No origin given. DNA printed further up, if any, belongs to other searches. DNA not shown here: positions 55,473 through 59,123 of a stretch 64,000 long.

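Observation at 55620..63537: Beta-1,2-glucan module with a half-size synthase: GH144-like glucanase, ABC exporter, GT84+cyclisation protein lacking GH94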

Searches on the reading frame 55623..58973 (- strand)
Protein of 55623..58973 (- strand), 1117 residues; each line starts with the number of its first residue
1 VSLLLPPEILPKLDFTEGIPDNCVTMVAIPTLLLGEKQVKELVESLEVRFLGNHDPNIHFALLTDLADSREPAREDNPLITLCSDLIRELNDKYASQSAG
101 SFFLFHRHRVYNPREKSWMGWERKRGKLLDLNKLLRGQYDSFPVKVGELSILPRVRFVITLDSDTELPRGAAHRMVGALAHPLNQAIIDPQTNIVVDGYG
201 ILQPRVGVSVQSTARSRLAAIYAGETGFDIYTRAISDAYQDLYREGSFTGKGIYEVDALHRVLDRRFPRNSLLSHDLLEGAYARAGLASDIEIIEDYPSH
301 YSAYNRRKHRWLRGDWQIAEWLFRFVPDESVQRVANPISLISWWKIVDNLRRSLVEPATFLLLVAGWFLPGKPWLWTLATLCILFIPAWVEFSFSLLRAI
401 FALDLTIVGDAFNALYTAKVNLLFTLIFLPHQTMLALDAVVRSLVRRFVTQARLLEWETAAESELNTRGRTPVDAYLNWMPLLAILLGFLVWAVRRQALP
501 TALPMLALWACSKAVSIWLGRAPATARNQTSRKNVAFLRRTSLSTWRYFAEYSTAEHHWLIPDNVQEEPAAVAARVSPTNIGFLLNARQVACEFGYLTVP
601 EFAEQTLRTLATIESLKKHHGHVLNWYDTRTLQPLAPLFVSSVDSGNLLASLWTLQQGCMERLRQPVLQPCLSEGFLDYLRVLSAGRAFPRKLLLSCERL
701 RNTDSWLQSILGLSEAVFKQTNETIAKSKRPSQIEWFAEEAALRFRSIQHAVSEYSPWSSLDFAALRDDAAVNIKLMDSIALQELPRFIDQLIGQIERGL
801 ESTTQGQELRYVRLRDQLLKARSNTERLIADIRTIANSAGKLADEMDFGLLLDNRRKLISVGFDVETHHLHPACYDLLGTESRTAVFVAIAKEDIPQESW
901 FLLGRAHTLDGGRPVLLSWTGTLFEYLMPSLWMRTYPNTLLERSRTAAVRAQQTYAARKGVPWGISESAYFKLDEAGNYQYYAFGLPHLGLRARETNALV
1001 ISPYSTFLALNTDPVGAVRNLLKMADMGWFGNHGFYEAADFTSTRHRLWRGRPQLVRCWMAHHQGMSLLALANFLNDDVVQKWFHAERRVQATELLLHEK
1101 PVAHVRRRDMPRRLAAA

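Call 39: search_protein_representatives(protein=window:55623-58973:-)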
Query: 1117 residues. Proteins with E-value up to 0.001 (for the whole library): 12527; up to 1e-10: 8950; up to 1e-30: 4407. The best 150 are listed.
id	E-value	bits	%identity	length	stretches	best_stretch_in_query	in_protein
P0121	0.0e+00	1431.6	65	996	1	119-1114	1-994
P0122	0.0e+00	1253.0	53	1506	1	8-1106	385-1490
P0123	0.0e+00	1237.9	52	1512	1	1-1103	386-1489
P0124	0.0e+00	1230.5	52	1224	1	2-1105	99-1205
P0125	0.0e+00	1211.7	53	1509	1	4-1107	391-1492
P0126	0.0e+00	1196.9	51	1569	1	2-1103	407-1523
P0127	0.0e+00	1171.5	54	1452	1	2-1103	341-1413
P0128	0.0e+00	1166.6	57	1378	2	3-672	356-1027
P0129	0.0e+00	1140.4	49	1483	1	3-1100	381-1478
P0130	0.0e+00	1117.6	48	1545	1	3-1100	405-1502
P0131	0.0e+00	1092.2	47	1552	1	4-1102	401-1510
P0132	0.0e+00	1067.6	51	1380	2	8-705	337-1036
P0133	0.0e+00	1066.4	47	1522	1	2-1105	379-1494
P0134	0.0e+00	1061.9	48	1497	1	3-1102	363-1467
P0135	0.0e+00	1032.7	46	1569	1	3-1100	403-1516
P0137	6.5e-295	997.5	50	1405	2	7-683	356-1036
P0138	2.6e-292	988.9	48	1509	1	2-1103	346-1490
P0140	4.2e-275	931.9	46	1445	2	1-749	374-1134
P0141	4.4e-274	928.5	44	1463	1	5-1110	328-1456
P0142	6.3e-270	914.7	44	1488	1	2-1100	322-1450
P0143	1.6e-269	913.4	43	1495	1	3-1103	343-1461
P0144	3.7e-265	898.9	45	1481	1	3-1100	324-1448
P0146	1.1e-262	890.8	43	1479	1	4-1100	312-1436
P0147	1.6e-261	886.8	44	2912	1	3-1112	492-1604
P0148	2.8e-261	886.1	45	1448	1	2-1101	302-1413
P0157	5.3e-247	838.8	44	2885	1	3-1101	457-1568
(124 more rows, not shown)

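Call 44: list_cluster_members(proteins=[P0137, P0138, P0141, P0142, P0143, P0144, P0146, P0148, P0133, P0140])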
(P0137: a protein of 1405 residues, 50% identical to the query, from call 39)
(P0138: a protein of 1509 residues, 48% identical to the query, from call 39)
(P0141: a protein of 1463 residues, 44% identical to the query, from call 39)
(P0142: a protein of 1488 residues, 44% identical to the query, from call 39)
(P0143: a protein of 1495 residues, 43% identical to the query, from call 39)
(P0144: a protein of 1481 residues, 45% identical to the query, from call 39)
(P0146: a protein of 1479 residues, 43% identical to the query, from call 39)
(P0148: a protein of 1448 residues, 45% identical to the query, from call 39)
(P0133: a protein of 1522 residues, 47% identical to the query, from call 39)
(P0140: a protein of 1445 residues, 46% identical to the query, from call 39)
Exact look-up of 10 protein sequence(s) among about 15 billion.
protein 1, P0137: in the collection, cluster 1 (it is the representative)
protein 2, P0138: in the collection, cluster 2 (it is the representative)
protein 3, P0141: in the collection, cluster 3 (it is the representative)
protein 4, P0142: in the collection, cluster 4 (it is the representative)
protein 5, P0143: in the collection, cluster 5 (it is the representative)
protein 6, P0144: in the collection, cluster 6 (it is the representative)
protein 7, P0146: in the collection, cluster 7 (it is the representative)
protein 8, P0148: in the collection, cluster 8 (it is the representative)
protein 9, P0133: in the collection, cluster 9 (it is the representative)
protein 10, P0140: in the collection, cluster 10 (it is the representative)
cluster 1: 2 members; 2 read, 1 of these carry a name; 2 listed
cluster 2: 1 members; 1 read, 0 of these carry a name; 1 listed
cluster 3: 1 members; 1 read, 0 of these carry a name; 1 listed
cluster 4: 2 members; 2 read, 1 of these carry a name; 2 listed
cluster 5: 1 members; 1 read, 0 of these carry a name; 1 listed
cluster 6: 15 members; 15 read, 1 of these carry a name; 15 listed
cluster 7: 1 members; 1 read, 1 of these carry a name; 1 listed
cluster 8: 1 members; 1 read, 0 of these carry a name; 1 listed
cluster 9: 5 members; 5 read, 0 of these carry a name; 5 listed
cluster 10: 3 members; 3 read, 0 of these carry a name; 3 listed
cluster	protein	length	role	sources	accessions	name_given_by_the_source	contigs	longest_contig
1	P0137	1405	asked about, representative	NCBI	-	-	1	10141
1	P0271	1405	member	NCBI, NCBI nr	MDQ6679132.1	MAG: glycosyl transferase [Acidobacteriota bacterium] | glycosyl transferase [Acidobacteriota bacterium]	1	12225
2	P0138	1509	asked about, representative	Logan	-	-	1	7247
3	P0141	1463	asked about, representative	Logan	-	-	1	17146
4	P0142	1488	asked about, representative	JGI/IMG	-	-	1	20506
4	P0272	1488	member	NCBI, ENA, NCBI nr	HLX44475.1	MAG TPA: glucoamylase family protein [Bryobacteraceae bacterium] | glucoamylase family protein [Bryobacteraceae bacterium]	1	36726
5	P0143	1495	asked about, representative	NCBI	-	-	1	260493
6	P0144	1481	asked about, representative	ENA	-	-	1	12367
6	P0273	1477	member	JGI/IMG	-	cyclic beta-1,2-glucan synthetase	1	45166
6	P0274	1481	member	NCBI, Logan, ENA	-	-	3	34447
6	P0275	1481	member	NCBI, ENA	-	-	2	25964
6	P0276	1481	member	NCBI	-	-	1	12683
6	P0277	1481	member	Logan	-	-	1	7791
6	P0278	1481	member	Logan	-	-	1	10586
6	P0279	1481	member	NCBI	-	-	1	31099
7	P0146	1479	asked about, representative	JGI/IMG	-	hypothetical protein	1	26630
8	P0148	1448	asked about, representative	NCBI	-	-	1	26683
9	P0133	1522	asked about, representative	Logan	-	-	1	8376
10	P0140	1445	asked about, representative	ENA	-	-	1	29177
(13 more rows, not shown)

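Call 45: find_encoding_contigs(protein=P0143, flank=10000, max_places=2)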
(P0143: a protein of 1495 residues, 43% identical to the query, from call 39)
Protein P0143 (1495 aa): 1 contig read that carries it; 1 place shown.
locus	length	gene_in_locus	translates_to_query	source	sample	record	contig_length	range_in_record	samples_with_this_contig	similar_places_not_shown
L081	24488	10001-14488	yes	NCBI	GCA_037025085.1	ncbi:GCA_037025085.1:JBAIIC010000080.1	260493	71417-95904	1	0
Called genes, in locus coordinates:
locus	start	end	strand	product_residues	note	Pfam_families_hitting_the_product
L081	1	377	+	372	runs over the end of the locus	PF04055:Radical_SAM, PF19288:CofH_C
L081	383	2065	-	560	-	PF04616:Glyco_hydro_43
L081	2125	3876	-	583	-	PF01368:DHH, PF02272:DHHA1, PF17768:RecJ_OB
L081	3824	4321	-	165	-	-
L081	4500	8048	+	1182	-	PF27156:RP005_N, PF07992:Pyr_redox_2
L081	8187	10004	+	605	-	PF00005:ABC_tran, PF13304:AAA_21 (faint)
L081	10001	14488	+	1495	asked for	PF10091:Glycoamylase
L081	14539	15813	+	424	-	PF10091:Glycoamylase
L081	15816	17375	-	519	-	PF11721:Malectin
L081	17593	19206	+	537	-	PF13432:TPR_16 (weak), PF14559:TPR_19 (weak), PF14559:TPR_19, PF13432:TPR_16 (weak), PF23914:TPR_CcmH_CycH (weak), PF13424:TPR_12 (weak), PF14559:TPR_19, PF00837:T4_deiodinase, +24 more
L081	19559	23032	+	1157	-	PF09430:EMC7_beta-sandw (weak), PF13620:CarboxypepD_reg, PF13715:CarbopepD_reg_2, PF25183:OMP_b-brl_4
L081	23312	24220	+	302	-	PF13435:Cytochrome_C554, PF14537:Cytochrom_c3_2 (faint), PF09699:Paired_CXXCH_1 (faint), PF14522:Cytochrome_C7 (faint)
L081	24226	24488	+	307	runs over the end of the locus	PF00480:ROK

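Call 46: find_encoding_contigs(protein=P0272, flank=10000, max_places=2)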
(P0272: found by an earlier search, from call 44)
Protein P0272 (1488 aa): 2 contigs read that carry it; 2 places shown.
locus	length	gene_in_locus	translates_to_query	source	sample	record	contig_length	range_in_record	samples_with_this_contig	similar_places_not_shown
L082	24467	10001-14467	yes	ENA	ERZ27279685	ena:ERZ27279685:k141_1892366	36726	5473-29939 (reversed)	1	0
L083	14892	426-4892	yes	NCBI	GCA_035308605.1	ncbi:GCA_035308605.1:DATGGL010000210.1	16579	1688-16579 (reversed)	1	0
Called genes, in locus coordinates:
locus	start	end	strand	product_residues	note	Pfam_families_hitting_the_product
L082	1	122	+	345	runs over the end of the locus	PF00795:CN_hydrolase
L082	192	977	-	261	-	PF00691:OmpA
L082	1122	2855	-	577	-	PF21088:MS_channel_1st, PF00924:MS_channel_2nd, PF21082:MS_channel_3rd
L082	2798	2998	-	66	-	-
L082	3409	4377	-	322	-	-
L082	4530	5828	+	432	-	PF10091:Glycoamylase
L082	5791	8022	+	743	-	PF00933:Glyco_hydro_3, PF01915:Glyco_hydro_3_C, PF14310:Fn3-like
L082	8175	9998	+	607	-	PF00005:ABC_tran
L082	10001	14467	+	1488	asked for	PF10091:Glycoamylase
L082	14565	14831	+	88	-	-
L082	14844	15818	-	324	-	PF00092:VWA, PF13519:VWA_2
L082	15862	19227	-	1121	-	-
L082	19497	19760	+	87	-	-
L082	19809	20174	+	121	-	-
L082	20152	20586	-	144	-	PF01850:PIN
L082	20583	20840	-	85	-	-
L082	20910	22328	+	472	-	PF07687:M20_dimer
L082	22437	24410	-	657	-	-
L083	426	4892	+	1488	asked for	PF10091:Glycoamylase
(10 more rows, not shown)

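Call 58: find_encoding_contigs(protein=P0147, flank=8000, max_places=1)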
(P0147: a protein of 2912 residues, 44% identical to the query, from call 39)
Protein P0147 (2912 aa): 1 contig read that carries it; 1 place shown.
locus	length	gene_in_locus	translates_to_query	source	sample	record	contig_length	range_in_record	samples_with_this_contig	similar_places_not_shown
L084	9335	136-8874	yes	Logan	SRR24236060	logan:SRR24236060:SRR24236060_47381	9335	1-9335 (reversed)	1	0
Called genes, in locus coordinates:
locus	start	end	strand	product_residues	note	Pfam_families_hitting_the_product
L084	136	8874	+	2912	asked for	PF10091:Glycoamylase, PF06165:GH94_b-supersand, PF17167:Glyco_hydro_94, PF03633:Glyco_hydro_65C (faint)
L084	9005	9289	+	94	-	-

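Call 59: find_encoding_contigs(protein=P0157, flank=8000, max_places=1)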
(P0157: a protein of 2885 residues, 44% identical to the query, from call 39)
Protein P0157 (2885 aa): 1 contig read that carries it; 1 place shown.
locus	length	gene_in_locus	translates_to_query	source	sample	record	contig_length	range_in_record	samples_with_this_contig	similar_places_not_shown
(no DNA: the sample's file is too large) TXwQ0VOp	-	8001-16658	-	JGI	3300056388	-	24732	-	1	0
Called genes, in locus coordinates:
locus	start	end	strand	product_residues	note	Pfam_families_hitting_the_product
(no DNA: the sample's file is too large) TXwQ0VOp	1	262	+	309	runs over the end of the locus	-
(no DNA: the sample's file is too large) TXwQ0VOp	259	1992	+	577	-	PF00920:ILVD_EDD_N, PF24877:ILV_EDD_C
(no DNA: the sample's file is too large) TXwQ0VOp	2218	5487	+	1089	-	PF13620:CarboxypepD_reg, PF13715:CarbopepD_reg_2 (weak), PF25183:OMP_b-brl_4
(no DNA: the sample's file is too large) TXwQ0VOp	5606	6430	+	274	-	PF00483:NTP_transferase, PF12804:NTP_transf_3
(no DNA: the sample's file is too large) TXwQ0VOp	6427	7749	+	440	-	PF10509:GalKase_gal_bdg, PF00288:GHMP_kinases_N (weak), PF08544:GHMP_kinases_C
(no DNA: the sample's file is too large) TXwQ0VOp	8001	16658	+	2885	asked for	PF10091:Glycoamylase, PF06165:GH94_b-supersand, PF17167:Glyco_hydro_94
